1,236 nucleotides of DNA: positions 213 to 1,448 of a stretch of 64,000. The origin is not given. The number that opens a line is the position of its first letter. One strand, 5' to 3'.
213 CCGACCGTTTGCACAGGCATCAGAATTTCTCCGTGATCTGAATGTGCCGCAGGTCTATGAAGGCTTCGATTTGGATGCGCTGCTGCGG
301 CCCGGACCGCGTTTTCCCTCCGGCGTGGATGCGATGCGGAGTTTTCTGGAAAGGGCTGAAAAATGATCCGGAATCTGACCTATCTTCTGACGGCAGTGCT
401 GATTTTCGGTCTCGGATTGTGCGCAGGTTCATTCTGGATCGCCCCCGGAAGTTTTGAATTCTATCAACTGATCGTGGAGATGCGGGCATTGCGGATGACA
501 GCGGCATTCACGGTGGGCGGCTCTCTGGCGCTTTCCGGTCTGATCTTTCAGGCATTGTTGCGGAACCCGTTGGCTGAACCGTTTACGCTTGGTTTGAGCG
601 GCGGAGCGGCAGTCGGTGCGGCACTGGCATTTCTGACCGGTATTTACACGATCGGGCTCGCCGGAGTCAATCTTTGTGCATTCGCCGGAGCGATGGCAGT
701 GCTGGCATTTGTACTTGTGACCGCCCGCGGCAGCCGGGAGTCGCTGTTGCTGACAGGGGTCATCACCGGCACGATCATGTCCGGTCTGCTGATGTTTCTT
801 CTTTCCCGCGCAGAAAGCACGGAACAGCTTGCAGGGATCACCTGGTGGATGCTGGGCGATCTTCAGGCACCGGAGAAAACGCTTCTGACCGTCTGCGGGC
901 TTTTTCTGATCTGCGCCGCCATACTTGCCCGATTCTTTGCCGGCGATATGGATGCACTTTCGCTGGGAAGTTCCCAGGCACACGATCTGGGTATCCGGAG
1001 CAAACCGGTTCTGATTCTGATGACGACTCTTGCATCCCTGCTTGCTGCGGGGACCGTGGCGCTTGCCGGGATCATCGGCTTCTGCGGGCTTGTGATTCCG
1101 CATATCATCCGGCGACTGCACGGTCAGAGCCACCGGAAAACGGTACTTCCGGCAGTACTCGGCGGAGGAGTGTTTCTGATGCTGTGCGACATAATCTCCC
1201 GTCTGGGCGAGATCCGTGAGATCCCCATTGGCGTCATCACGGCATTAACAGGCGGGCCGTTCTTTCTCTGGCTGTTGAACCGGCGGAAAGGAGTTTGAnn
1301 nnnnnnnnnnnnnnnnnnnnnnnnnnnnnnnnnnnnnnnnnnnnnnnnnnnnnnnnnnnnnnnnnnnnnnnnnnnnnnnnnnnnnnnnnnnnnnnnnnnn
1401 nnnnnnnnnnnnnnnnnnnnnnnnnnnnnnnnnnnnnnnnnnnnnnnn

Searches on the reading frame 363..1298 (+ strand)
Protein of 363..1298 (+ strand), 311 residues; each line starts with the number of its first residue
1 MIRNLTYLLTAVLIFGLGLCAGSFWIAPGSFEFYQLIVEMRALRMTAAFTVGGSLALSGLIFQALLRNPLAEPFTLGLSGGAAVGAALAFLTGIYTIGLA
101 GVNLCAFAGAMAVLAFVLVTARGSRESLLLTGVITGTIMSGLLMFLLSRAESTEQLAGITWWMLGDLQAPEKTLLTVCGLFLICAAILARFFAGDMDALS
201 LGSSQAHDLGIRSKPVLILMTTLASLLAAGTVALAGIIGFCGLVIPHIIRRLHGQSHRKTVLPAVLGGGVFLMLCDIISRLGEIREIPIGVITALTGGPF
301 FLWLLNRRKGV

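Call 65: find_encoding_contigs(protein=window:363-1298:+, flank=10000, max_places=1)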
Protein window:363-1298:+ (311 aa): 23 contigs read that carry it; 1 place shown.
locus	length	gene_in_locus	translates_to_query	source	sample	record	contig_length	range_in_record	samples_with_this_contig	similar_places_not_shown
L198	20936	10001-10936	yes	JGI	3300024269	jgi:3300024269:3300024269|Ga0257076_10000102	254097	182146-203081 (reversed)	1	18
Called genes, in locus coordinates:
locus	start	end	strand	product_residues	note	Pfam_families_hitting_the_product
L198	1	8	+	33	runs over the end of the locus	-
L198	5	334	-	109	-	PF01381:HTH_3 (weak)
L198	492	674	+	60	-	PF13443:HTH_26 (faint)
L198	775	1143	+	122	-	-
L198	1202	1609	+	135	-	PF12870:DUF4878 (weak)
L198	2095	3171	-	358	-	PF02547:Queuosine_synth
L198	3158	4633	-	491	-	PF08323:Glyco_transf_5, PF13439:Glyco_transf_4 (faint), PF00534:Glycos_transf_1, PF20706:GT4-conflict (weak), PF13692:Glyco_trans_1_4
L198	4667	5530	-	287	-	PF01694:Rhomboid, PF20216:DUF6576 (weak)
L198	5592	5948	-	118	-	PF05437:AzlD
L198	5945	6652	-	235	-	PF03591:AzlC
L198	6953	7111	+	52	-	-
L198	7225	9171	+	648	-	PF00330:Aconitase, PF00694:Aconitase_C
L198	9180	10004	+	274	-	PF01497:Peripla_BP_2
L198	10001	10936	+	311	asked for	PF01032:FecCD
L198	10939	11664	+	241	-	PF00005:ABC_tran, PF02463:SMC_N (faint)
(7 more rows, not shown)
